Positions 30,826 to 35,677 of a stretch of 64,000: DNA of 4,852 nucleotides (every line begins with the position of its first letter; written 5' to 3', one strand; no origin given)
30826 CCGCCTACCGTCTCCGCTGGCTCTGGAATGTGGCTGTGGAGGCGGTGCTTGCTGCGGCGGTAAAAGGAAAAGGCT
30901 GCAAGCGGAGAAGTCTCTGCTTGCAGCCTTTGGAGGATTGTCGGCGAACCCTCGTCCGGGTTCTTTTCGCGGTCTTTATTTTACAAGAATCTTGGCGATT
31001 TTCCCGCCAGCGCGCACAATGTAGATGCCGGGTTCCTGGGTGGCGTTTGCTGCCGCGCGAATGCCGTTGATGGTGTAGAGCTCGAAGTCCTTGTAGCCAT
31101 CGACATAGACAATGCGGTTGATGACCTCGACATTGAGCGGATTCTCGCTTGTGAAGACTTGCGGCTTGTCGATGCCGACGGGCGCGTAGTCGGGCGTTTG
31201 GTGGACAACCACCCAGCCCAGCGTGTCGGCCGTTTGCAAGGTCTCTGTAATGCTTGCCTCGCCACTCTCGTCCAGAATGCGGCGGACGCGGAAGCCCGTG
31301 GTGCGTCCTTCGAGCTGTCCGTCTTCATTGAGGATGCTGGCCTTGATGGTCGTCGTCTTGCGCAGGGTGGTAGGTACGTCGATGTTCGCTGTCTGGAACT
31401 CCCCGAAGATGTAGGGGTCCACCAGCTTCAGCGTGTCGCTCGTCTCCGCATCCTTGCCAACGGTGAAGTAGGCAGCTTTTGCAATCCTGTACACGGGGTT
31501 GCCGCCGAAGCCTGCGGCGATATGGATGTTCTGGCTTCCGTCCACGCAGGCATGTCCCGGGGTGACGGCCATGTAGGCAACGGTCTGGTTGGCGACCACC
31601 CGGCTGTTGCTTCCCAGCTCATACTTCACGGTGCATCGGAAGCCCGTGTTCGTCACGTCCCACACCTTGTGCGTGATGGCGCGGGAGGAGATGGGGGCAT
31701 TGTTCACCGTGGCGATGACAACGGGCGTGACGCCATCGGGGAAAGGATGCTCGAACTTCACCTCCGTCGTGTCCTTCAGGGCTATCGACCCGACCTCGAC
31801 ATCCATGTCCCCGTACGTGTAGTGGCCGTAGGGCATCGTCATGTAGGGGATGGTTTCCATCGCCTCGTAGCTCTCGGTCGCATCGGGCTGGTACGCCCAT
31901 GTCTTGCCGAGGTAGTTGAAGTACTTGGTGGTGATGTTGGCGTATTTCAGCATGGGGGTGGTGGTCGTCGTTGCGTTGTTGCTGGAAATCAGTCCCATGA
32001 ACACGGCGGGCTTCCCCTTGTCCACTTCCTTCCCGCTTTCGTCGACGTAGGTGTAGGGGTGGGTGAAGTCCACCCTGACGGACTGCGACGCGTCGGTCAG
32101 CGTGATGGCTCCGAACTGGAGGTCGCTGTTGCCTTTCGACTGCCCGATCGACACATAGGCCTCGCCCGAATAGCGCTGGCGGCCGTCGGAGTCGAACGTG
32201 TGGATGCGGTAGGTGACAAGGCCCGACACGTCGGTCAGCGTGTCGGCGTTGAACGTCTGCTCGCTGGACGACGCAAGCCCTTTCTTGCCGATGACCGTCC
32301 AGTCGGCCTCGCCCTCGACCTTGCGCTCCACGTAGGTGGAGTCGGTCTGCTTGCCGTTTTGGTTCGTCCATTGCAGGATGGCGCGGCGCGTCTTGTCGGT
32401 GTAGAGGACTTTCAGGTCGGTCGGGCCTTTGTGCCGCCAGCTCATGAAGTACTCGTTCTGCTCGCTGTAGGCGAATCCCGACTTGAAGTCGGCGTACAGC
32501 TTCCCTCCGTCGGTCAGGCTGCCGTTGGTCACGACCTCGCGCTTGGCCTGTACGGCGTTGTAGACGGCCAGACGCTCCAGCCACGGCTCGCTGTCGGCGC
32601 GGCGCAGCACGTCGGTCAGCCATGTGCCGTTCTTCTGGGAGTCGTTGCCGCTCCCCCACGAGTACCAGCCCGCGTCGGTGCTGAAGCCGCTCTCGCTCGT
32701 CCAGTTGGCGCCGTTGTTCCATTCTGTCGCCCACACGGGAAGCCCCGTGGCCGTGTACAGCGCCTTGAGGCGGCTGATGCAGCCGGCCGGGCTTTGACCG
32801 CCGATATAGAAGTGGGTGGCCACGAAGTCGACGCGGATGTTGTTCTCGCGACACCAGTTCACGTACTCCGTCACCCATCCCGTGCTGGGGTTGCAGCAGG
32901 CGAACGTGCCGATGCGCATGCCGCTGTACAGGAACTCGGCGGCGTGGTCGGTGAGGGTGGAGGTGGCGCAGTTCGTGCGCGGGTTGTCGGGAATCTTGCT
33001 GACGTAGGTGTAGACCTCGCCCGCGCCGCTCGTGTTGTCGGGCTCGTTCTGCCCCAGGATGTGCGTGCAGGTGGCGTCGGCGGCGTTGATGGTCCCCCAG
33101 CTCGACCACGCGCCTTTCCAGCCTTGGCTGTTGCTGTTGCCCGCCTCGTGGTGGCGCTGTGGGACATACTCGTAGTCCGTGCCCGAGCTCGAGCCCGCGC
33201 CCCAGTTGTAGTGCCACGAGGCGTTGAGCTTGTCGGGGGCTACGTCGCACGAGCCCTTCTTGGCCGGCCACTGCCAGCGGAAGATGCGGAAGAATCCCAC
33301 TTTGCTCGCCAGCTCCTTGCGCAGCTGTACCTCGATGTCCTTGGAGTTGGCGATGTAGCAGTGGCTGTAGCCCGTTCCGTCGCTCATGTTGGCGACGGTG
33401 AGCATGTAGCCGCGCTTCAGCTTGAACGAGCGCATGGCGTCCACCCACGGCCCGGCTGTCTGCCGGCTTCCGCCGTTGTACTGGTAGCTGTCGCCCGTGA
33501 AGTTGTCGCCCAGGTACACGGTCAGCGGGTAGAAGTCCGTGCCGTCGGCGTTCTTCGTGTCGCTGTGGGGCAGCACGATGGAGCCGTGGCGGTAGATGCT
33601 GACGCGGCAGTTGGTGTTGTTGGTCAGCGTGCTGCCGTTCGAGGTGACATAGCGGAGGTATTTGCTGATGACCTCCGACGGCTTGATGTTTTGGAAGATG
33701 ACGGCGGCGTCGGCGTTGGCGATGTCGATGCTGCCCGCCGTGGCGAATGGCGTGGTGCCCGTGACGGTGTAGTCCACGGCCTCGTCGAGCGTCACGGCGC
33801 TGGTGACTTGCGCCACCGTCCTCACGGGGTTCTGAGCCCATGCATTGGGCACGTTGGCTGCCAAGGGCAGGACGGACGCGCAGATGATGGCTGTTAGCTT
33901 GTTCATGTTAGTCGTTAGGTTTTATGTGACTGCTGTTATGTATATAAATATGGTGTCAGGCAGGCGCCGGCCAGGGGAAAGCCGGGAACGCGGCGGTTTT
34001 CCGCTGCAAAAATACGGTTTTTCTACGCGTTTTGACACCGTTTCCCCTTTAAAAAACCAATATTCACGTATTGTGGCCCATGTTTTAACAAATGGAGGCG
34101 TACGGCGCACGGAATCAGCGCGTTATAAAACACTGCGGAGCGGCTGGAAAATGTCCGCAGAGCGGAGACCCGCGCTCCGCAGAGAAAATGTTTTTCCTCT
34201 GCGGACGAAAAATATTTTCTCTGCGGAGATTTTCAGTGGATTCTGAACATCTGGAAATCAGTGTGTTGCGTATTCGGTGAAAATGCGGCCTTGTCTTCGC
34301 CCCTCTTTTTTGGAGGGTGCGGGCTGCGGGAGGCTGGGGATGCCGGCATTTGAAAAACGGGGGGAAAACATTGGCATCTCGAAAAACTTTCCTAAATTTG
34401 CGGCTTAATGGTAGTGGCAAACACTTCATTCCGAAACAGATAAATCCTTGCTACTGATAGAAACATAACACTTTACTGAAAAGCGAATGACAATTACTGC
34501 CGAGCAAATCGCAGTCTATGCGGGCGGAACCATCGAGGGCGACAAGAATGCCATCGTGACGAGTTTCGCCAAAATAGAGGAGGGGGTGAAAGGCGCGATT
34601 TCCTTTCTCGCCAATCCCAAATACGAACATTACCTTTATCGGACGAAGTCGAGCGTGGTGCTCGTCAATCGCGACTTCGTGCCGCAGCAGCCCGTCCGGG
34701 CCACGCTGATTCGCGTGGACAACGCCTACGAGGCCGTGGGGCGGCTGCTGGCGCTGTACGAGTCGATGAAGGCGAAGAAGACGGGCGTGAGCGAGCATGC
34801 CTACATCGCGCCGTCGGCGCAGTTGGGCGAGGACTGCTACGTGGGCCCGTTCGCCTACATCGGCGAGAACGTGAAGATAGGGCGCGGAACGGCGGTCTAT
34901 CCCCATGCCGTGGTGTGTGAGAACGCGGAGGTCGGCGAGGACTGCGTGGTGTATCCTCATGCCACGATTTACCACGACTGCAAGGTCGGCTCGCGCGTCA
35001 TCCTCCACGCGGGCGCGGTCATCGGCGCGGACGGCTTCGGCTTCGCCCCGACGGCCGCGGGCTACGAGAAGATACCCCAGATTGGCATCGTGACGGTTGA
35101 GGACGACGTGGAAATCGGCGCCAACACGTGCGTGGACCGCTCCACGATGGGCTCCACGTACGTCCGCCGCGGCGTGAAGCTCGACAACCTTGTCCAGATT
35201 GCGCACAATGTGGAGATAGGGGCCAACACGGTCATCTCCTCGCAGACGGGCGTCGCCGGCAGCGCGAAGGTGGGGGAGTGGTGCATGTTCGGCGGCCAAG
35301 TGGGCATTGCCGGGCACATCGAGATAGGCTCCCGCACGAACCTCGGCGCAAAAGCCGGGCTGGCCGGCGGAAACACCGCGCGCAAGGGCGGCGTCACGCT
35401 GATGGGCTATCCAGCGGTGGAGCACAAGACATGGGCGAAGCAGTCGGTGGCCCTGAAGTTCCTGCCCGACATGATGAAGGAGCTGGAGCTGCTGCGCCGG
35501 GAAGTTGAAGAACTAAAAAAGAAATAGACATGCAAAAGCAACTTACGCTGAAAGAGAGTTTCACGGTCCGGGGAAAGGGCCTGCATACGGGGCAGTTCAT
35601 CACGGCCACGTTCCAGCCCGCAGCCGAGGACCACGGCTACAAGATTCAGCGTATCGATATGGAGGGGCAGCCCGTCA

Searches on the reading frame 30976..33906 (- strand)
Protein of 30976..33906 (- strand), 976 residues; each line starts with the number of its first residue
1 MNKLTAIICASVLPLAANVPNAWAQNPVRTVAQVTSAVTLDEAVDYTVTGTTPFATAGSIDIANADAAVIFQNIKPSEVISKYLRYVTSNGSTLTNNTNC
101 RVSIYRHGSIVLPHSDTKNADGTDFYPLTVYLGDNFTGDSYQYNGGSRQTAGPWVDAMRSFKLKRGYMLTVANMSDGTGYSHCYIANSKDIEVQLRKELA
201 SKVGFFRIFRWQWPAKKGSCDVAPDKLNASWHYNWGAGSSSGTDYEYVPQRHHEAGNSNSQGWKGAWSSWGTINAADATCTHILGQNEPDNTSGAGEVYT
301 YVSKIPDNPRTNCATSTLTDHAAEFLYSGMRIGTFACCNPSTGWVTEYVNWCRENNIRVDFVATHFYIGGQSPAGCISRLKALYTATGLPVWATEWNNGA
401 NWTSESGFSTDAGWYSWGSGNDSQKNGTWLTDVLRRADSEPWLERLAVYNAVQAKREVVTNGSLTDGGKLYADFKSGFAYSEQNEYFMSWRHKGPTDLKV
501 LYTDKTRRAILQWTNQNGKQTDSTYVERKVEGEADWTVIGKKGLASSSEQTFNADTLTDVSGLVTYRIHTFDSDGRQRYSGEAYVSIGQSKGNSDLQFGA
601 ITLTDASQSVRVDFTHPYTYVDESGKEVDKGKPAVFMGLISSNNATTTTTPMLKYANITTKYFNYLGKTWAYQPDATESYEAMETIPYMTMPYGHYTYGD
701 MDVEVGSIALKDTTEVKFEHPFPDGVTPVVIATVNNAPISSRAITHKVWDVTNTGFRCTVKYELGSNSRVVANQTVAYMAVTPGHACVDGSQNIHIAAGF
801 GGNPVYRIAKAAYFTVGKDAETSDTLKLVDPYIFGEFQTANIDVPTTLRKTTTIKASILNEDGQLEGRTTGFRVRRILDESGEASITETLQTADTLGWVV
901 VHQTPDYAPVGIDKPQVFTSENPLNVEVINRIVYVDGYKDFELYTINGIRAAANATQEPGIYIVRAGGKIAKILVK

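Call 13: search_protein_families(library=pfam, proteins=[window:30976-33906:-], max_evalue=0.001)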
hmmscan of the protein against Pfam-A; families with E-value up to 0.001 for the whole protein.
window:30976-33906:- (976 aa): 1 family
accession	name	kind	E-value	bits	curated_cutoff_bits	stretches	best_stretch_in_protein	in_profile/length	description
PF11790.14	Glyco_hydro_cc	-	3.8e-18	66.4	21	1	224-470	15-236/237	Glycosyl hydrolase catalytic core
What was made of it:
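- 30976..33906 (-): 976-aa secreted clan GH-A-like protein (Pfam Glyco_hydro_cc). It is the recurrent upstream partner and appears to be separately transcribed. PF11790 66.4 bits (call 13).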

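Call 43: search_protein_families(library=pfam, proteins=[window:30976-33906:-], max_evalue=0.1)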
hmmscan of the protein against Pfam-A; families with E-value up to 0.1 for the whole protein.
window:30976-33906:- (976 aa): 3 families
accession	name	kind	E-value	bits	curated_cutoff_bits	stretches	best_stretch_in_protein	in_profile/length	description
PF11790.14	Glyco_hydro_cc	-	3.8e-18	66.4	21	1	224-470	15-236/237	Glycosyl hydrolase catalytic core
PF01229.23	Glyco_hydro_39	-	0.0043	16.4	26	1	342-369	201-227/472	Glycosyl hydrolases family 39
PF19535.4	DUF6060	-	0.073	13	26.5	0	731-790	54-114/171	Family of unknown function (DUF6060)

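Call 66: search_solved_structures(query=window:30976-33906:-, max_evalue=0.01)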
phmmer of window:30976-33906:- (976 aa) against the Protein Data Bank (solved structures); distinct sequences matched with E-value up to 0.01: 9.
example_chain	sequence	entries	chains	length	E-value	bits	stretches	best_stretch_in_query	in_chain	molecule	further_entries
6yyh_A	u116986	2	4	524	5.4e-05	24.5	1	324-370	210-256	Beta-xylosidase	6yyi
6uat_A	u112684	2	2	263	6.5e-05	24.2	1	309-396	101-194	Glyco_hydro_cc domain-containing protein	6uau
6uaq_A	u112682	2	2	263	6.9e-05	24.1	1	310-396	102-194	Glyco_hydro_cc domain-containing protein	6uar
6ufl_A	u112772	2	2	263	0.00017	22.9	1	310-396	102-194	Glyco_hydro_cc domain-containing protein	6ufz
6uas_A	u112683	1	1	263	0.00036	21.8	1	310-396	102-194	Glycoside Hydrolase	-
1px8_A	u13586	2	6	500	0.00056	21.1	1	322-371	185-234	Beta-xylosidase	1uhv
2bfg_A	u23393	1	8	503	0.0023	19.1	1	321-369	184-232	BETA-XYLOSIDASE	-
2bs9_A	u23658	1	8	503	0.0023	19.1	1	321-369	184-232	BETA-XYLOSIDASE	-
1w91_A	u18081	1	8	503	0.0023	19.1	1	321-369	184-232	BETA-XYLOSIDASE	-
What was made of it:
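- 30976..33906 (-): Weak PDB matches to GH39 beta-xylosidases and GH128 (call 66).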

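Call 93: search_protein_families(library=ncbifam, proteins=[window:30976-33906:-], max_evalue=0.01)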
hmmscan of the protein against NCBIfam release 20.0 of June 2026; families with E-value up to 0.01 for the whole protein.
window:30976-33906:- (976 aa): 0 families

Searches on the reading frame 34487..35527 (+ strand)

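Call 14: search_protein_families(library=pfam, proteins=[window:34487-35527:+], max_evalue=0.001)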
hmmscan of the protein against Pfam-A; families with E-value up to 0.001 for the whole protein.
window:34487-35527:+ (346 aa): 4 families
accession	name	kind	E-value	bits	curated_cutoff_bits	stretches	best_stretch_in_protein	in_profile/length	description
PF00132.30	Hexapep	-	1.1e-31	107.6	27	3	146-180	1-35/36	Bacterial transferase hexapeptide (six repeats)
PF04613.19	LpxD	-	1.2e-22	79.9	30.8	1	22-90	2-70/70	UDP-3-O-[3-hydroxymyristoyl] glucosamine N-acyltransferase, LpxD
PF25084.1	LbH_EIF2B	-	3.5e-13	49.9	54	1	98-179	15-93/105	EIF2B subunit epsilon LbH domain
PF25087.1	GMPPB_C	-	0.00046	20.3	39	0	106-182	6-80/110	GMPPB C-terminal domain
